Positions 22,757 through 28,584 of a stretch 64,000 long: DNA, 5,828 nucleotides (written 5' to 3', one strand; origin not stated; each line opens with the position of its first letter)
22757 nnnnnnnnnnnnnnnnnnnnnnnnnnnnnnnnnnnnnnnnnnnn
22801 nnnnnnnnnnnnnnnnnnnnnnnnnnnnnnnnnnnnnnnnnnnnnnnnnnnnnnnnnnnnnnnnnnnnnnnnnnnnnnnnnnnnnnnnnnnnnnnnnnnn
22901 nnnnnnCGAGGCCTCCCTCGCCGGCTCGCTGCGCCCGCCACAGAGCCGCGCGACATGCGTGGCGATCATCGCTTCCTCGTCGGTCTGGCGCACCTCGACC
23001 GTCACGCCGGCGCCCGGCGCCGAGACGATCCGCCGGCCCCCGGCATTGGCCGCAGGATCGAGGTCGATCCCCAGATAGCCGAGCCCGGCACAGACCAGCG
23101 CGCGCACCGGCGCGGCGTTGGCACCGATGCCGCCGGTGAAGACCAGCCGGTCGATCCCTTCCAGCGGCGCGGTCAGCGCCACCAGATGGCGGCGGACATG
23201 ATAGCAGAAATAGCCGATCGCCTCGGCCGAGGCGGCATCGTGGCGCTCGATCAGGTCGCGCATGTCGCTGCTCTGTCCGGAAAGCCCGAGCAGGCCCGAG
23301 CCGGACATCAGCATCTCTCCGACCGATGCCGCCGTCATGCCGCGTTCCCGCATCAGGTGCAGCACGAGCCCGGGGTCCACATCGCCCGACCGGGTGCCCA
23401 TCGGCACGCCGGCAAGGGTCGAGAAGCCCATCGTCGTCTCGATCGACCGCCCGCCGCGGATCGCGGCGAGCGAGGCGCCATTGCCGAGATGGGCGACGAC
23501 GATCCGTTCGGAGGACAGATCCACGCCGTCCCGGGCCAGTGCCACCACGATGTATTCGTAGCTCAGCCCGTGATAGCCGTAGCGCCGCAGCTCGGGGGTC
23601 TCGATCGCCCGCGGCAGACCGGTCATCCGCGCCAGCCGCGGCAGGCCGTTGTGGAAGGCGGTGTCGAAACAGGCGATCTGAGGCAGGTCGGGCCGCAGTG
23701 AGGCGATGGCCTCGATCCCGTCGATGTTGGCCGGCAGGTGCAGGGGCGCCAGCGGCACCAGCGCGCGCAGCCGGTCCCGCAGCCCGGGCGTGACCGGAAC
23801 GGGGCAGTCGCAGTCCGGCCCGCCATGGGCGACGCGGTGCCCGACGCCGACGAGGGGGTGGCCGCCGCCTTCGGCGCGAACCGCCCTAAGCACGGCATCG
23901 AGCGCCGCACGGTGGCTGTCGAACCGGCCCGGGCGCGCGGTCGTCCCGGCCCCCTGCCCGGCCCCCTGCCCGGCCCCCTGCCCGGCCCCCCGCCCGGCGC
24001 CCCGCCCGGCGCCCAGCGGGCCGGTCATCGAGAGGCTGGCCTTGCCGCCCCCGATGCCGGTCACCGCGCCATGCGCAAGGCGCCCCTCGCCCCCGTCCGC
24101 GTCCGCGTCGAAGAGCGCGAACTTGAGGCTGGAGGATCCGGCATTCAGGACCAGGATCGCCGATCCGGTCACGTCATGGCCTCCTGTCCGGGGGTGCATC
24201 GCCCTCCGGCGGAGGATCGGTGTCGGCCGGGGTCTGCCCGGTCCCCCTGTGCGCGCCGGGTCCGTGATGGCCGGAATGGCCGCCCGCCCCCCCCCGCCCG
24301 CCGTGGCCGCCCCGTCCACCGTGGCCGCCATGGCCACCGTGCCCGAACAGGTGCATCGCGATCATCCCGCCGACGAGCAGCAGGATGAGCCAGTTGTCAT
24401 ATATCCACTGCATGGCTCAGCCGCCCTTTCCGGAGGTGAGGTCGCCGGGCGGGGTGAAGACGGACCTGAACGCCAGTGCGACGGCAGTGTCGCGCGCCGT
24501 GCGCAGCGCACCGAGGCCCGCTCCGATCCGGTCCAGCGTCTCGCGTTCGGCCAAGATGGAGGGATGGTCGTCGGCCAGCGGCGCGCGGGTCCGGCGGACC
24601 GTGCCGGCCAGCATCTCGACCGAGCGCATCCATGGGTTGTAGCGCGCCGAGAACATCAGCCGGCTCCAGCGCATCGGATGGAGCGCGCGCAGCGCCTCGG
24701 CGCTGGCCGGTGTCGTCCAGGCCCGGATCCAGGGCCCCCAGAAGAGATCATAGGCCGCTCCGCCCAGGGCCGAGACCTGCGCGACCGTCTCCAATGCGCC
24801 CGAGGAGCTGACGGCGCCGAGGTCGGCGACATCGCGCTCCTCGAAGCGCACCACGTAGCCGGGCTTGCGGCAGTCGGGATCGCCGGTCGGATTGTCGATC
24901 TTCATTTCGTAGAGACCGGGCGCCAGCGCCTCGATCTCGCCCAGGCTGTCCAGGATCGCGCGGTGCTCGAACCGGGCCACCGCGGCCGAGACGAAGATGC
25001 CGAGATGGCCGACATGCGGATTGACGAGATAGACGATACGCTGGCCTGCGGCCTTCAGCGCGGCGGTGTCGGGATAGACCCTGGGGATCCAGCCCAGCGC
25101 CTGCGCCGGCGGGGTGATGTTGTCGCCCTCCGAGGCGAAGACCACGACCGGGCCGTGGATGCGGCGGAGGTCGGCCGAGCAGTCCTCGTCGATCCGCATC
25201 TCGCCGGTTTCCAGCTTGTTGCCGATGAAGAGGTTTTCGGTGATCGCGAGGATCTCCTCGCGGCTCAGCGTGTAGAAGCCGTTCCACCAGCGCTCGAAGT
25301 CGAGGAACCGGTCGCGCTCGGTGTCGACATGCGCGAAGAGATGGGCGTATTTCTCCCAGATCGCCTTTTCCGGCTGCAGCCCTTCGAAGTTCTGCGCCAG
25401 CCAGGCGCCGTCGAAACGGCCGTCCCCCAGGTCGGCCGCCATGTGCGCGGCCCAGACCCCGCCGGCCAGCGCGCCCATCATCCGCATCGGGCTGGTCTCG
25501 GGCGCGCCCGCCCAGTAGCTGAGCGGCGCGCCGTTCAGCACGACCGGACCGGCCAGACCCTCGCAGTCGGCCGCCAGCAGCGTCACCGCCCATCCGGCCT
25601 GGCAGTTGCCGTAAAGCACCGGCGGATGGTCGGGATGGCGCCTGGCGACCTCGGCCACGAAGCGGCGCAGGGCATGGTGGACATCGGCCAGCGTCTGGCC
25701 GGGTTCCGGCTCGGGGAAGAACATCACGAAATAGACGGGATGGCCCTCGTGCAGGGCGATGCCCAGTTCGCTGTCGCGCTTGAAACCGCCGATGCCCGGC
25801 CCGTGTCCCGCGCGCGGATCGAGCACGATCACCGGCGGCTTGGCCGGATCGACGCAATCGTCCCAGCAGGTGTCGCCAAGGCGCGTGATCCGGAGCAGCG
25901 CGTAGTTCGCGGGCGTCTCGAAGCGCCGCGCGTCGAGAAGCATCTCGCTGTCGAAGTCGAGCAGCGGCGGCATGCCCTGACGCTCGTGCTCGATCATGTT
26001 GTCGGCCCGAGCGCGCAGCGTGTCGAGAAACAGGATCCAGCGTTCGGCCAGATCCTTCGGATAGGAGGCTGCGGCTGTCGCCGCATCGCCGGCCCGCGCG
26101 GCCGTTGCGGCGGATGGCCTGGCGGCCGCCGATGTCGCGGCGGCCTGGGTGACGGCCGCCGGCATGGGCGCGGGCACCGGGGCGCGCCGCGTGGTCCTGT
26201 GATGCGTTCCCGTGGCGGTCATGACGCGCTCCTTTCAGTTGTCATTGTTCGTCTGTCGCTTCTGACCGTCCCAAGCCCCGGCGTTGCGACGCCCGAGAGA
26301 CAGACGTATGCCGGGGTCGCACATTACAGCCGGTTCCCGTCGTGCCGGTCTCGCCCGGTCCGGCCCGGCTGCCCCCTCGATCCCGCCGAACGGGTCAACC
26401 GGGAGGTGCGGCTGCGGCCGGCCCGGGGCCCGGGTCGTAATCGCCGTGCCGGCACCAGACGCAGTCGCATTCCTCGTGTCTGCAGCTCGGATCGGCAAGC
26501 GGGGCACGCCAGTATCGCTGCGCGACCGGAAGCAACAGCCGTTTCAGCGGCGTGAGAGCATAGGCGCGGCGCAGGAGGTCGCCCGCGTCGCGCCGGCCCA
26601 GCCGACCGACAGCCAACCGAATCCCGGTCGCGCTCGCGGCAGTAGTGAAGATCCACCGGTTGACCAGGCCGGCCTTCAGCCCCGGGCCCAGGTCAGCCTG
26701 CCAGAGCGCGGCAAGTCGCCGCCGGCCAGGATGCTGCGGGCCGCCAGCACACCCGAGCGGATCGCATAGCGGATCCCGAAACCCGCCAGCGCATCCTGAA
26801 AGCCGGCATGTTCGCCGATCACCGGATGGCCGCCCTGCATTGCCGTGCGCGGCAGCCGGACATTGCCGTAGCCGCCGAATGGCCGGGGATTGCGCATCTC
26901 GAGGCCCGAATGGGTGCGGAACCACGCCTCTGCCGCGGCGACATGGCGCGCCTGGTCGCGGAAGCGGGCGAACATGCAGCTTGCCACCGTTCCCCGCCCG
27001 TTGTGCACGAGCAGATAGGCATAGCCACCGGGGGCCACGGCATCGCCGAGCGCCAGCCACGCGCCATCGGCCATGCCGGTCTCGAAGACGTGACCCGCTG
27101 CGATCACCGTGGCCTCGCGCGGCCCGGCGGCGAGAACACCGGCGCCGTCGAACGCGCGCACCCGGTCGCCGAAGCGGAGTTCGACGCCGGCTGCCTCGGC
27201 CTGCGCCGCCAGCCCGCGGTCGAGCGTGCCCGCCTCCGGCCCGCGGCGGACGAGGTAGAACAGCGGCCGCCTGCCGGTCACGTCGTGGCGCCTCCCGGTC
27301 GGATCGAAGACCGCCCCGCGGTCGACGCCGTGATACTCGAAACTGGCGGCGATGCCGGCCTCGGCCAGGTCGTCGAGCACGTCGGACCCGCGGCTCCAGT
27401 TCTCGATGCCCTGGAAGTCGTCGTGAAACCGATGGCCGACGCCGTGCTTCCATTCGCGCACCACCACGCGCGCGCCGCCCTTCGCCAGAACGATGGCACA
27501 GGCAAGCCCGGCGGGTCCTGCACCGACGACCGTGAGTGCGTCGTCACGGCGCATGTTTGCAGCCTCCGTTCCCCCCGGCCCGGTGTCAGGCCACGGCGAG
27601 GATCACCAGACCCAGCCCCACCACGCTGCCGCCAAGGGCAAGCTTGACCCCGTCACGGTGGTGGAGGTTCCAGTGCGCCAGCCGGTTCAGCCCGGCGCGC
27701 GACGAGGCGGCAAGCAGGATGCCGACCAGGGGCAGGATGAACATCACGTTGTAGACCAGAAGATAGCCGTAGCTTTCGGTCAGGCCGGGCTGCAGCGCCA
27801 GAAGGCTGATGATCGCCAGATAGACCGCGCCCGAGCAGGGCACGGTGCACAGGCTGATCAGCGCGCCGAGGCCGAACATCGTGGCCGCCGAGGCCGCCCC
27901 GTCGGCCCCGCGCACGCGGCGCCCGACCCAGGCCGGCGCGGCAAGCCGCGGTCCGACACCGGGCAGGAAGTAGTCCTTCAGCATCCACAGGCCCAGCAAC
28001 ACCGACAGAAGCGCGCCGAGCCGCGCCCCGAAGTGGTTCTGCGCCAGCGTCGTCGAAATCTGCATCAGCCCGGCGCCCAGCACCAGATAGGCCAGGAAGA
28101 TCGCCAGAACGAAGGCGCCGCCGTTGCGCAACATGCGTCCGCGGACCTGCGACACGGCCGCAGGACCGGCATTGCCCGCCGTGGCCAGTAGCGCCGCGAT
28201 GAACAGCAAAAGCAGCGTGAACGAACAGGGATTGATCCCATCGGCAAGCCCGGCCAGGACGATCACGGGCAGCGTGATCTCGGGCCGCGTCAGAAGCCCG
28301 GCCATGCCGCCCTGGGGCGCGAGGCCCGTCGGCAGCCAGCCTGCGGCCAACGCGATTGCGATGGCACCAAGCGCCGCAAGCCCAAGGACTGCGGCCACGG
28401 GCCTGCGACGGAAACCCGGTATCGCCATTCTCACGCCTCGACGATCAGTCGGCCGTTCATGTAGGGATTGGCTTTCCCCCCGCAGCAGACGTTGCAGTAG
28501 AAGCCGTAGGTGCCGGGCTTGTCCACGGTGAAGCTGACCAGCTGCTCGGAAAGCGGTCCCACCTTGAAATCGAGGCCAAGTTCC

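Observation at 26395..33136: CorE-like ECF sigma factor heads a co-directional redox/metal gene cluster with no described function as a unit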

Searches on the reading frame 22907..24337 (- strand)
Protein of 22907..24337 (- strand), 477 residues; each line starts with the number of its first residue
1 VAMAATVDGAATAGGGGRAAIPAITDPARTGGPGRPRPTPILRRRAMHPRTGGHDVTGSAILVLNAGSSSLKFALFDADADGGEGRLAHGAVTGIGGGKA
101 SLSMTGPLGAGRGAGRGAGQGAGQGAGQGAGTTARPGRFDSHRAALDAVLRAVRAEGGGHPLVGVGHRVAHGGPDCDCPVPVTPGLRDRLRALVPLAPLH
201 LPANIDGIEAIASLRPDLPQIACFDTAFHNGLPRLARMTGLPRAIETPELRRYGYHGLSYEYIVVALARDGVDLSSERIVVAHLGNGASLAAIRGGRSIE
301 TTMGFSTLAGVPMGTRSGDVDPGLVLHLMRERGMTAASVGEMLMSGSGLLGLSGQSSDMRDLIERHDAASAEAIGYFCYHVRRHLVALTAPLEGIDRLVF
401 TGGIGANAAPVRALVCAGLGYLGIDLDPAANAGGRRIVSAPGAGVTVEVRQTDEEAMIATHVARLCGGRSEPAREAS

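Call 59: search_protein_families(library=pfam, max_evalue=0.001, proteins=[window:22907-24337:-])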
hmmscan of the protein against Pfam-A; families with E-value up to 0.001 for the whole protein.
window:22907-24337:- (477 aa): 1 family
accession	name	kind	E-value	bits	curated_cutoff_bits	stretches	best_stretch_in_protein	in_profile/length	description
PF00871.23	Acetate_kinase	-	1.8e-96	323.6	22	1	135-459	53-391/392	Acetokinase family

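Call 77: search_protein_families(library=ncbifam, max_evalue=1e-10, proteins=[window:22907-24337:-])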
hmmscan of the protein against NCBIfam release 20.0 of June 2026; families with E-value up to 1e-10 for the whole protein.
window:22907-24337:- (477 aa): 8 families
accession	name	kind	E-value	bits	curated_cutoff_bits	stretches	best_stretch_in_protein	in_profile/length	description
NF005462.0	PRK07058.1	equivalog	1.1e-98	330.9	486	1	144-464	68-388/396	acetate/propionate family kinase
TIGR00016.1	ackA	subfamily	1.3e-94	317.3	293.4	1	135-466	57-404/405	acetate/propionate family kinase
NF009045.0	PRK12379.1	equivalog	1.3e-81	274.5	580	1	141-466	59-393/402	propionate kinase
NF009063.0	PRK12397.1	equivalog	5.6e-78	262.4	659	1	162-466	84-393/404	acetate/propionate family kinase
NF009099.0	PRK12440.1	equivalog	4.3e-65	220.2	693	1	140-435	62-361/397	acetate/propionate family kinase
NF005520.0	PRK07157.1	equivalog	1.8e-62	211.8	561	1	165-465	87-397/400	acetate kinase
NF002834.0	PRK03011.1-5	subfamily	1.6e-20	73.6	222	1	230-411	134-313/357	butyrate kinase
TIGR02707.1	butyr_kinase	equivalog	8e-12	44.8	289.1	0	232-411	133-310/351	butyrate kinase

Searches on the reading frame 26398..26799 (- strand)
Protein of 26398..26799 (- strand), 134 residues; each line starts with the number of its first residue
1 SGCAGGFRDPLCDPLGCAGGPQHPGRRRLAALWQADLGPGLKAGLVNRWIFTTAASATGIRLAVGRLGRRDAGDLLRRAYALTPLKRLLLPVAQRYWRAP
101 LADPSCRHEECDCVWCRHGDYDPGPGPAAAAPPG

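Call 6: search_protein_families(library=pfam, max_evalue=0.01, proteins=[window:26398-26799:-])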
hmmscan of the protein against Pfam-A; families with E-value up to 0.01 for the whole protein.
window:26398-26799:- (134 aa): 0 families

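Call 7: search_protein_families(library=ncbifam, max_evalue=0.01, proteins=[window:26398-26799:-])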
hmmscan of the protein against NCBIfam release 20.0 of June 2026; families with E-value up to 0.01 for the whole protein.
window:26398-26799:- (134 aa): 0 families

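Call 25: search_protein_families(library=pfam, max_evalue=10, proteins=[window:26398-26799:-])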
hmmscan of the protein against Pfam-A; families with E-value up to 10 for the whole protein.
window:26398-26799:- (134 aa): 0 families

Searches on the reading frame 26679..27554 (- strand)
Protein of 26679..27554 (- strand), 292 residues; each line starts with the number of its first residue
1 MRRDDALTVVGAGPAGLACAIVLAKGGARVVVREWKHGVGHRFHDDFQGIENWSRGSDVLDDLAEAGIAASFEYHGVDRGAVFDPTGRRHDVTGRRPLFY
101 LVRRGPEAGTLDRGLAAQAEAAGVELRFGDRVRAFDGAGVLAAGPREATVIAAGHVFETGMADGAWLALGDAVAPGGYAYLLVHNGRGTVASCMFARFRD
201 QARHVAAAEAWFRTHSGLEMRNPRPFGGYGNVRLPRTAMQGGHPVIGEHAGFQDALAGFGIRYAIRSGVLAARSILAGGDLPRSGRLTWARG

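Call 6: search_protein_families(library=pfam, max_evalue=0.01, proteins=[window:26679-27554:-])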
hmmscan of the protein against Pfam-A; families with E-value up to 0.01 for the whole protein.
window:26679-27554:- (292 aa): 10 families
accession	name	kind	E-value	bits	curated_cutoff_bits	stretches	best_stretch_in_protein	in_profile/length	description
PF01266.30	DAO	-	2.5e-06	27.7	27.9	1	8-40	3-35/353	FAD dependent oxidoreductase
PF01494.25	FAD_binding_3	-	1.4e-05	24.9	22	1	8-135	5-126/349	FAD binding domain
PF13450.12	NAD_binding_8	-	1.9e-05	25.3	21.9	1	9-43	1-35/68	NAD(P)-binding Rossmann-like domain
PF07992.20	Pyr_redox_2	-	2e-05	24.6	26.1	1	7-34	3-30/291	Pyridine nucleotide-disulphide oxidoreductase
PF03486.20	HI0933_like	-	2.2e-05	24.5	50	1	7-44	3-40/244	HI0933-like protein Rossmann domain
PF00890.30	FAD_binding_2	-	0.00035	20.3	20.4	1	9-36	4-31/414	FAD binding domain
PF13738.12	Pyr_redox_3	-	0.001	18.8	30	1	9-34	2-28/305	Pyridine nucleotide-disulphide oxidoreductase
PF01946.23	Thi4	-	0.003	17.3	26.2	1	7-39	20-53/235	Thi4 family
PF01134.28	GIDA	-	0.0052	16.3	22.1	1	7-32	2-27/391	Glucose inhibited division protein A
PF00070.33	Pyr_redox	-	0.0059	17.5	22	0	7-34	2-29/82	Pyridine nucleotide-disulphide oxidoreductase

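Call 7: search_protein_families(library=ncbifam, max_evalue=0.01, proteins=[window:26679-27554:-])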
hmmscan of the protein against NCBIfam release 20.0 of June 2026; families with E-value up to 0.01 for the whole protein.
window:26679-27554:- (292 aa): 35 families (the best 25 are shown)
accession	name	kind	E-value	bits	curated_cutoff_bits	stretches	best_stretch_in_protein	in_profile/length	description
TIGR02032.1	GG-red-SF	subfamily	1e-09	38.5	158.8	2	9-135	5-119/297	geranylgeranyl reductase family protein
NF049967.1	QhpG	equivalog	2.4e-07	30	240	1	8-136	2-111/423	flavin-dependent monooxygenase QhpG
TIGR01318.1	gltD_gamma_fam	subfamily_domain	1.6e-05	23.7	482.95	1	3-40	140-177/467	glutamate synthase, small subunit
TIGR00275.1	TIGR00275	subfamily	2.7e-05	23.2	183.8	1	8-42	2-36/401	aminoacetone oxidase family FAD-binding enzyme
TIGR02734.1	crtI_fam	subfamily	4.3e-05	22.4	238.1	1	8-42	2-36/504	phytoene desaturase family protein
TIGR03467.1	HpnE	equivalog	4.8e-05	22.9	283.05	1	8-42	2-36/430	hydroxysqualene dehydroxylase HpnE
TIGR02023.1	BchP-ChlP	subfamily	7.3e-05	21.9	343.3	0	235-280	257-303/388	geranylgeranyl diphosphate reductase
TIGR01372.1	soxA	subfamily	9.7e-05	20.3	1164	1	8-50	172-214/996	sarcosine oxidase subunit alpha family protein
NF004833.1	PRK06185.1-1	subfamily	9.9e-05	21.2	488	1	7-64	5-58/403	FAD-dependent oxidoreductase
NF006002.0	PRK08132.1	subfamily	0.00014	20.4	416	1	6-36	27-57/552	FAD-dependent oxidoreductase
NF009410.0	PRK12771.1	subfamily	0.00018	20.2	516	1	8-40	142-174/566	NAD(P)-binding protein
NF004834.1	PRK06185.1-3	subfamily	0.00019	20.4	500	1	7-49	10-48/420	FAD-dependent oxidoreductase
NF004835.0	PRK06185.1-4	equivalog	0.0002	20.3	601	1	6-49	12-51/411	FAD-dependent oxidoreductase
NF009408.0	PRK12769.1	equivalog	0.0002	19.6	1003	1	4-36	327-359/659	formate-dependent uric acid utilization protein AegA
TIGR00292.1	TIGR00292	equivalog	0.00027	20.3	148.3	1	8-40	25-57/254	sulfide-dependent adenosine diphosphate thiazole synthase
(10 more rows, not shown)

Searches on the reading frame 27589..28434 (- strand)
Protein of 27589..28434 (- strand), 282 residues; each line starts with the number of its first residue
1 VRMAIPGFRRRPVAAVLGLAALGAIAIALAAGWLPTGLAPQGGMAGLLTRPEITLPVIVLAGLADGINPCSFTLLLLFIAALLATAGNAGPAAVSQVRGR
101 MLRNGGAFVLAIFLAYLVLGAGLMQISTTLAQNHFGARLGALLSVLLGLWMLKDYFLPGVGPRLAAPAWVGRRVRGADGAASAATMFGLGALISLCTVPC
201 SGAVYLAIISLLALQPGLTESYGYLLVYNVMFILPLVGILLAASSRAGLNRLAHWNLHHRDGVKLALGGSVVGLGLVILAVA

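Call 6: search_protein_families(library=pfam, max_evalue=0.01, proteins=[window:27589-28434:-])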
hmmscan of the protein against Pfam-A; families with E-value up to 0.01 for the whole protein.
window:27589-28434:- (282 aa): 0 families

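Call 7: search_protein_families(library=ncbifam, max_evalue=0.01, proteins=[window:27589-28434:-])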
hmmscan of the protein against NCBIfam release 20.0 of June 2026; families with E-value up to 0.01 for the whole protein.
window:27589-28434:- (282 aa): 0 families

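Call 25: search_protein_families(library=pfam, max_evalue=10, proteins=[window:27589-28434:-])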
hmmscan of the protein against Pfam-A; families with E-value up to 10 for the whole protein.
window:27589-28434:- (282 aa): 1 family
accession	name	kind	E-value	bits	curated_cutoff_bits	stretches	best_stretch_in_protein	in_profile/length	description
PF11139.14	SfLAP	-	3.3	7.5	35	1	98-244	24-171/213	Sap, sulfolipid-1-addressing protein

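Call 39: search_solved_structures(query=window:27589-28434:-, max_evalue=10, show_alignments=2)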
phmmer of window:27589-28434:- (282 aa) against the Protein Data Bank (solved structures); distinct sequences matched with E-value up to 10: 0.

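Call 64: find_homologous_proteins(query=window:27589-28434:-, max_evalue=0.001)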
Query window:27589-28434:- (282 aa): 1379 proteins with E <= 0.001 among 8000 candidates; the best 120 are listed.
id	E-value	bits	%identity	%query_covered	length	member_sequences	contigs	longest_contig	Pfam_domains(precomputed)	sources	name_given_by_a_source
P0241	1.2e-163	562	99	99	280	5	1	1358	-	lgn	-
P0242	5.1e-118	412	78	96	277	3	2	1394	-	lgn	-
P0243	9.6e-118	411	74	97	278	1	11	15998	-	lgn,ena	-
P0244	1.8e-117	410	75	97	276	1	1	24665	-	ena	-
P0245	3.5e-117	409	78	82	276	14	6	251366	-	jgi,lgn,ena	-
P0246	6.0e-117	408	74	90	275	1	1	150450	-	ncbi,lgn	-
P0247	1.7e-116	407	73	96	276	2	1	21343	-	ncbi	-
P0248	2.7e-116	406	74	90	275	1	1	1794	-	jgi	jgi:cytochrome c-type biogenesis protein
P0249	2.9e-116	406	76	89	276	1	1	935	-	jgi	jgi:cytochrome c biogenesis protein CcdA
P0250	4.0e-116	406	74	90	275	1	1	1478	-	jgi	jgi:cytochrome c-type biogenesis protein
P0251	1.8e-115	403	73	96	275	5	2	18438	-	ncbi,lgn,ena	-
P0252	1.5e-114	401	76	89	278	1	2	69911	-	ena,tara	tara:strand:+ start:1405 stop:2241 length:837 start_codon:yes stop_codon:yes gene_type:complete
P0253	1.7e-114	400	76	89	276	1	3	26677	-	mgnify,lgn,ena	mgnify:FL=1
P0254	2.0e-114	400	77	91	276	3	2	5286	-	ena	-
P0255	2.2e-114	400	76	89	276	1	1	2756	-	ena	-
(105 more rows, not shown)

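Call 66: search_solved_structures(query=A4, max_evalue=10, show_alignments=1)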
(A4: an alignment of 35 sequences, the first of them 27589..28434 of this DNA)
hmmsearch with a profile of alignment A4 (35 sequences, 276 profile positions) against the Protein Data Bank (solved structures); distinct sequences matched with E-value up to 10: 0.

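Call 67: search_protein_families(library=pfam, alignment_id=A4, max_evalue=0.01)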
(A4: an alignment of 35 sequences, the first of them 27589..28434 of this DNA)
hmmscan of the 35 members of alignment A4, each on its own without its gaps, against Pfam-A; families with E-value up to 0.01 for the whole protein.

A. member 1, window:27589-28434:- (282 aa): 0 families

B. families by the number of members that match (of 35 scanned): 4 families
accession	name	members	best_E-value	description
PF11139.14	SfLAP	15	1.5e-07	Sap, sulfolipid-1-addressing protein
PF02683.22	DsbD_TM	10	6.6e-09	Cytochrome C biogenesis protein transmembrane domain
PF13386.12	DsbD_2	3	1.7e-07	Cytochrome C biogenesis protein transmembrane region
PF24648.1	DUF7641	2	0.0027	Domain of unknown function (DUF7641)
